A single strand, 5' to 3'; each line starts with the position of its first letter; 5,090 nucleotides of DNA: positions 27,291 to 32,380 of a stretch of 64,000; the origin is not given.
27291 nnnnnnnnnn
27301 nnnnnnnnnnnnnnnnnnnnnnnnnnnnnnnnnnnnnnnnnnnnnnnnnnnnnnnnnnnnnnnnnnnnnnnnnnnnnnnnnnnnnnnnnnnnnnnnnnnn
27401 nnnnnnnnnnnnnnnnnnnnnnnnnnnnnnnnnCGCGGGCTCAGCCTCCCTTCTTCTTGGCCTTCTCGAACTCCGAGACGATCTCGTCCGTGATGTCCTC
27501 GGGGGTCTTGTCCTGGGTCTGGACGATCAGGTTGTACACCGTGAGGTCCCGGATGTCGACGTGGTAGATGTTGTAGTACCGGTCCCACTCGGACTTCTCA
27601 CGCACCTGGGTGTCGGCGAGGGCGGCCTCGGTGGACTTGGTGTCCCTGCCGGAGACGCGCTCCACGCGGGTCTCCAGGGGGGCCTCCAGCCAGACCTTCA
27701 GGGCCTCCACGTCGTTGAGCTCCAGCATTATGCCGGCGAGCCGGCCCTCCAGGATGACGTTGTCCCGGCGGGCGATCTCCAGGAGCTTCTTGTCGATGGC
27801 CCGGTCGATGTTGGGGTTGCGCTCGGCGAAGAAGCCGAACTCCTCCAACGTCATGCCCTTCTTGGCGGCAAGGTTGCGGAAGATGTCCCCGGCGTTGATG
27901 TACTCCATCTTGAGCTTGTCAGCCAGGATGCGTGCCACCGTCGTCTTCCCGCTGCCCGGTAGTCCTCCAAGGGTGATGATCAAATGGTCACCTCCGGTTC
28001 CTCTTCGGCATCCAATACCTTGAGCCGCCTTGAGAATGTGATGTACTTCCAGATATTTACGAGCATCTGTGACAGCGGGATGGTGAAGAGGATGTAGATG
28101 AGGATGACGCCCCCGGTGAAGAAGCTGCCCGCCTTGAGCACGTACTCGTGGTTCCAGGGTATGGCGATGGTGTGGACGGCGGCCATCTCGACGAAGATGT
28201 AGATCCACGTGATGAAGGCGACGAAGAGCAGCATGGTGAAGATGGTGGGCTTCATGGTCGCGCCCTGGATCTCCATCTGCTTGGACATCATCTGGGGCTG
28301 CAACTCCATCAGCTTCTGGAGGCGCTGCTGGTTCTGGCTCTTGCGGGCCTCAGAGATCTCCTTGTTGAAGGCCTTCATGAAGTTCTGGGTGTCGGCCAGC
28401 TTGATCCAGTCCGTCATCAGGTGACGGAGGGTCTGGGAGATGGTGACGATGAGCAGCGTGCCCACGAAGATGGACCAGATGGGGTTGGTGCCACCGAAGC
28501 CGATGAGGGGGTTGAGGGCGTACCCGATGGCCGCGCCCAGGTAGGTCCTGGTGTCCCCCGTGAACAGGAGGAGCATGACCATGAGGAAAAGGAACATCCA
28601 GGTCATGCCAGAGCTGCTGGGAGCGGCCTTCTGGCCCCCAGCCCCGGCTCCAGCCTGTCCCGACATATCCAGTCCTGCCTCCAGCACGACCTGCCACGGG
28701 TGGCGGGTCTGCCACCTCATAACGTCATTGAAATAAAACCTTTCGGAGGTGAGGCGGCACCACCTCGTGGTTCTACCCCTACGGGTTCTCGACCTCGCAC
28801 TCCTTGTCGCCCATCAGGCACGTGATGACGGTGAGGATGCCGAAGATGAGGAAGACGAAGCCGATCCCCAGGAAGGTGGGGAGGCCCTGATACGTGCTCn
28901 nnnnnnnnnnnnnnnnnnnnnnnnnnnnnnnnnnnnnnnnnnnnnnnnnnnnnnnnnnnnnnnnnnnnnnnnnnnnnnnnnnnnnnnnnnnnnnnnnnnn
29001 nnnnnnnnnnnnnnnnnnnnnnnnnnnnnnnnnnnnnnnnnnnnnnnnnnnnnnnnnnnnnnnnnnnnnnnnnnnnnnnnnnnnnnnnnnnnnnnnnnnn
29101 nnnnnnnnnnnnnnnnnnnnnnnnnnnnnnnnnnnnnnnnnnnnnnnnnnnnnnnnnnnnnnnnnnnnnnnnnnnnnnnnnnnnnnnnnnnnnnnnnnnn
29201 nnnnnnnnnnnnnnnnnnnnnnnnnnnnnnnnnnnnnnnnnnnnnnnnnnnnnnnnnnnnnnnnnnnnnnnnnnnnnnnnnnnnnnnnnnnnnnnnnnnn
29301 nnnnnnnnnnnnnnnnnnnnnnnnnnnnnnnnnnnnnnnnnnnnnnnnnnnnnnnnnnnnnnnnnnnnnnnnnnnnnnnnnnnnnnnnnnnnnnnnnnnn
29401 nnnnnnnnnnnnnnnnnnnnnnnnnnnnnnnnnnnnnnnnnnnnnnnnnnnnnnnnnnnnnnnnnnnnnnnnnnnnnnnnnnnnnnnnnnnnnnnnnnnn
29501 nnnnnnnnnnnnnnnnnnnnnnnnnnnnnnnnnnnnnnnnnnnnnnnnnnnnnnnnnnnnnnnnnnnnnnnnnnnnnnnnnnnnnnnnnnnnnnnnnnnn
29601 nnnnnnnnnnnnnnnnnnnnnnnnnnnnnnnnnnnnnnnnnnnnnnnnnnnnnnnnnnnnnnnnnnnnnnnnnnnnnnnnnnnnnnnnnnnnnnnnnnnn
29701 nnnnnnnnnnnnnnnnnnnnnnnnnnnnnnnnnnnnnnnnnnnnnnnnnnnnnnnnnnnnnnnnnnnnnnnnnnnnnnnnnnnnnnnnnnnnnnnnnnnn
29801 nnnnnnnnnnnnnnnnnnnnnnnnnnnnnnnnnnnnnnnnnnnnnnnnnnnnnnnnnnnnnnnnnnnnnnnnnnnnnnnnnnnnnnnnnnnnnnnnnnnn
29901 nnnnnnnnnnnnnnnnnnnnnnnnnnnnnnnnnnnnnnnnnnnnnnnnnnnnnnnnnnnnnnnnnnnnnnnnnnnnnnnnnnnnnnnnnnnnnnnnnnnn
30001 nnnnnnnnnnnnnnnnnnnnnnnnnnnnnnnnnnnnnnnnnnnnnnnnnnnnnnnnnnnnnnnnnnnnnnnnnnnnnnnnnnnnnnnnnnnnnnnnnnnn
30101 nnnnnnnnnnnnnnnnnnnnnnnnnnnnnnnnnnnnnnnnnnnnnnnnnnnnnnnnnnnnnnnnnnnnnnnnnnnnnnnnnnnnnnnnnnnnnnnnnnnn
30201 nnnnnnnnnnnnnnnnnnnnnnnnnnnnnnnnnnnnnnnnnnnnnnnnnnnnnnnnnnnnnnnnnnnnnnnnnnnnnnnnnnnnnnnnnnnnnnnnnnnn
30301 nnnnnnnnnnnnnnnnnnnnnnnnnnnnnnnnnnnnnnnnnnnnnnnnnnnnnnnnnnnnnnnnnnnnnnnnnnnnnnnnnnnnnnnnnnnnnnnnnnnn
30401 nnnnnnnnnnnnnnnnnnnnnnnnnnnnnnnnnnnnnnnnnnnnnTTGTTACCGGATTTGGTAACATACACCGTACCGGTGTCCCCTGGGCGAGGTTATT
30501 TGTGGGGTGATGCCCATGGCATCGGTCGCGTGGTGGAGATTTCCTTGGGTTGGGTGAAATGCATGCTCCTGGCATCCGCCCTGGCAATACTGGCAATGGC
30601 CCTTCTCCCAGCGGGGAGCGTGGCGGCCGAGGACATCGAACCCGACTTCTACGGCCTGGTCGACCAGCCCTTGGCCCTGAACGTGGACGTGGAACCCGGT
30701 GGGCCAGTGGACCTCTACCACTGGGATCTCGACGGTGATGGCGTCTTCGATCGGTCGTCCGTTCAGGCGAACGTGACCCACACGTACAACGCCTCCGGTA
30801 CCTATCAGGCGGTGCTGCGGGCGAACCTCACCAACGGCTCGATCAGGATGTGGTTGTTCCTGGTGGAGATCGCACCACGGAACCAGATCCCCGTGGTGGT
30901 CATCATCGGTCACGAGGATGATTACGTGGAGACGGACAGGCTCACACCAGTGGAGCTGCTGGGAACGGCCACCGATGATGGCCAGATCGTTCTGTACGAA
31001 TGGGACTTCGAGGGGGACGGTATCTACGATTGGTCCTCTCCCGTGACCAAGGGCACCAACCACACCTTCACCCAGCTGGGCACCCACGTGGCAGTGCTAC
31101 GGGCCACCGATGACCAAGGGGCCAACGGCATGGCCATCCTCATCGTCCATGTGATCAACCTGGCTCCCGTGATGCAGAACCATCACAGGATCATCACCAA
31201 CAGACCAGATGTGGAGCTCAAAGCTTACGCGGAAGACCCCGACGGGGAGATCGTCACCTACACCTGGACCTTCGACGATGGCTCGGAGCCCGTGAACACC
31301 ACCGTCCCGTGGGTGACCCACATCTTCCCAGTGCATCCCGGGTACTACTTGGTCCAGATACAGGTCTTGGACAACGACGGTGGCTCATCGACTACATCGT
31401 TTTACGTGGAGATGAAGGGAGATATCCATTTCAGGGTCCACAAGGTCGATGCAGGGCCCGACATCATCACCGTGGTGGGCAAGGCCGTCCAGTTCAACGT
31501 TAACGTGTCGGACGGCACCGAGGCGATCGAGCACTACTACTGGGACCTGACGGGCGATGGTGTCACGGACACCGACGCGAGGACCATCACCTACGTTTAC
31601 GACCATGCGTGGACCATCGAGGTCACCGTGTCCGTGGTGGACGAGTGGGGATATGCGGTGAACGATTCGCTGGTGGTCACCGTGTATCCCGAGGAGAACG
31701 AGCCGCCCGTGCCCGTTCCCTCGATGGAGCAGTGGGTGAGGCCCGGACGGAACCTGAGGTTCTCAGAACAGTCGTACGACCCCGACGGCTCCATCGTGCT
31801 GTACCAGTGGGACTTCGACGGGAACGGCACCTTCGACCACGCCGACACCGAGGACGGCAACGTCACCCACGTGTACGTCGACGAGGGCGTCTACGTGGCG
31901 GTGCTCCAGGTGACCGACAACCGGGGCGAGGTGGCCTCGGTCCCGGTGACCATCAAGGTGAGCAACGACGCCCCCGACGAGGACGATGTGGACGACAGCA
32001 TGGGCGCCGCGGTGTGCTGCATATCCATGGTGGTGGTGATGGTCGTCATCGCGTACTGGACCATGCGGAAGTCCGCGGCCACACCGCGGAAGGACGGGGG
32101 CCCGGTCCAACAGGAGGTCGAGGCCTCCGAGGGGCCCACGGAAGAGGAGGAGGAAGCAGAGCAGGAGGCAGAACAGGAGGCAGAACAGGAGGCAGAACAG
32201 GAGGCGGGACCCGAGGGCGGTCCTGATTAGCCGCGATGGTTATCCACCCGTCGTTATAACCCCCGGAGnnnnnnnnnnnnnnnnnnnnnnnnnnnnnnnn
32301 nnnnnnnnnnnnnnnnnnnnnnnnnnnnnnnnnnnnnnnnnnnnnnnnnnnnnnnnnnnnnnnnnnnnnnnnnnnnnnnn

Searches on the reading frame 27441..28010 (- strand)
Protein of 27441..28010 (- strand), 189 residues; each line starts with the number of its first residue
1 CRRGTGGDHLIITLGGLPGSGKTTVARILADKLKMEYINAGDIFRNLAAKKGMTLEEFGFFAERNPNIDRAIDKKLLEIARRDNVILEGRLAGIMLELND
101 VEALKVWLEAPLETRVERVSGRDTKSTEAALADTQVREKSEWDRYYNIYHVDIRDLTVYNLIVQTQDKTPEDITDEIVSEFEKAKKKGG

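Call 29: search_protein_families(library=pfam, proteins=[window:27441-28010:-], max_evalue=0.01)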
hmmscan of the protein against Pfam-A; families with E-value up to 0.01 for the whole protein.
window:27441-28010:- (189 aa): 19 families
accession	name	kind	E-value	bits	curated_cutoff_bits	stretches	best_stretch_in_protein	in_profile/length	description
PF13189.12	Cytidylate_kin2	-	3.7e-25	89.5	28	1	11-166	1-175/176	Cytidylate kinase-like family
PF13238.12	AAA_18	-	6.1e-17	62.7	29.4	1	12-128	1-117/128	AAA domain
PF13207.12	AAA_17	-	2.1e-16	60.9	27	1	16-125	2-125/136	AAA domain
PF02224.24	Cytidylate_kin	-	7.6e-14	52.4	26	2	12-48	1-37/211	Cytidylate kinase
PF01202.28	SKI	-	1.8e-10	41.6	22.1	1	18-180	1-157/159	Shikimate kinase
PF13671.12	AAA_33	-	1.6e-09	38.6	27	1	12-136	2-132/143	AAA domain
PF01121.26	CoaE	-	2.3e-05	24.6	27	0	11-57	2-47/180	Dephospho-CoA kinase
PF00406.28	ADK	-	3.5e-05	24.4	26.8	1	16-51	3-38/151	Adenylate kinase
PF00004.35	AAA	-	0.00058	20.8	21.2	1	14-44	3-35/131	ATPase family associated with various cellular activities (AAA)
PF13401.12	AAA_22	-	0.00069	20.4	27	1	10-39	6-33/130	AAA domain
PF06414.18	Zeta_toxin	-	0.001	19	22.3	1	11-34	18-41/199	Zeta toxin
PF07931.18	CPT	-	0.0021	18.3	22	1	11-72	3-67/172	Chloramphenicol phosphotransferase-like protein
PF13521.12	AAA_28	-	0.003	18.2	27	1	13-57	3-45/164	AAA domain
PF20720.3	nSTAND3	-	0.0034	17.5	27.2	1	10-36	18-44/155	Novel STAND NTPase 3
PF08433.16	KTI12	-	0.0035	17.3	22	0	12-36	4-28/271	Chromatin associated protein KTI12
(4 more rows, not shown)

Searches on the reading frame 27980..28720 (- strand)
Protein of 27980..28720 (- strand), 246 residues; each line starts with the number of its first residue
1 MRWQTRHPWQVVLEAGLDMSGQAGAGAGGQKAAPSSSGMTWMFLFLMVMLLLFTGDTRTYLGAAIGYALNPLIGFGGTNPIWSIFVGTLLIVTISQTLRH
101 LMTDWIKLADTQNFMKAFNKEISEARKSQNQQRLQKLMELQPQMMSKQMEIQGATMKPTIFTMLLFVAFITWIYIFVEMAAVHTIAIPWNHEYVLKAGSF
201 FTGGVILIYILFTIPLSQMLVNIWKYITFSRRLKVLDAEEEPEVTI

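Call 58: search_protein_families(library=pfam, proteins=[window:27980-28720:-], max_evalue=0.0001)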
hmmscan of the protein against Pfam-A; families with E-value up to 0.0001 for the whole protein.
window:27980-28720:- (246 aa): 1 family
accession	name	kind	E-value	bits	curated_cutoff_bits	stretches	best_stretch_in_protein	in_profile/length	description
PF01956.21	EMC3_TMCO1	-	3.3e-13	50.2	27.1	1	78-220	12-161/169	Integral membrane protein EMC3/TMCO1-like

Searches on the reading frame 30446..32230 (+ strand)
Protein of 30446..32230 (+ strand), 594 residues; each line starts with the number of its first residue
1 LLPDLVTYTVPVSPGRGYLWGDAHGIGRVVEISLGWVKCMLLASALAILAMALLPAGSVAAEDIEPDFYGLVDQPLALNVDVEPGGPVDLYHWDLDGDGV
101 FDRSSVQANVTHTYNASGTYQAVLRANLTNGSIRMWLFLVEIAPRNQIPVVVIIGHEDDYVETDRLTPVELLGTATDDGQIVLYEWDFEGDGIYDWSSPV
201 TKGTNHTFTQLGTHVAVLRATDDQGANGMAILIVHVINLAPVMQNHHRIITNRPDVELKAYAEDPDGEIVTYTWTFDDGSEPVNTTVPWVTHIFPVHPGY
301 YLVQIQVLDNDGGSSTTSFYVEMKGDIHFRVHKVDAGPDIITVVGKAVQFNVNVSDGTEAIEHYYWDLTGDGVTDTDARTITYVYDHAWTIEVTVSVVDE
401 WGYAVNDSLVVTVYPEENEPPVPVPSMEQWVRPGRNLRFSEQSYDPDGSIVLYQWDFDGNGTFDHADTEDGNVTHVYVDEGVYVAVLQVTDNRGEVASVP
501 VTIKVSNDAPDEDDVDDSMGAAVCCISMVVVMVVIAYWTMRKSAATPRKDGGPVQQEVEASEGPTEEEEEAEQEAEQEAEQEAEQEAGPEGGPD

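Call 29: search_protein_families(library=pfam, proteins=[window:30446-32230:+], max_evalue=0.01)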
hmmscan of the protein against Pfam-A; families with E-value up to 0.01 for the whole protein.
window:30446-32230:+ (594 aa): 5 families
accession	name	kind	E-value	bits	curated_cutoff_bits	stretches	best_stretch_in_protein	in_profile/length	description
PF18911.6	PKD_4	-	1.5e-46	156.8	27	5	418-502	1-82/85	PKD domain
PF00801.26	PKD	-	4.7e-43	145.5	23.5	5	255-318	16-76/80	PKD domain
PF22352.2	K319L-like_PKD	-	4.9e-18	65.4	27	2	250-321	7-82/84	K319L-like, PKD domain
PF20009.4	GEVED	-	0.0022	19.2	24.4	0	94-135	7-49/78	GEVED domain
PF25485.1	DUF7908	-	0.0051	17.5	27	0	157-218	53-115/134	Domain of unknown function (DUF7908)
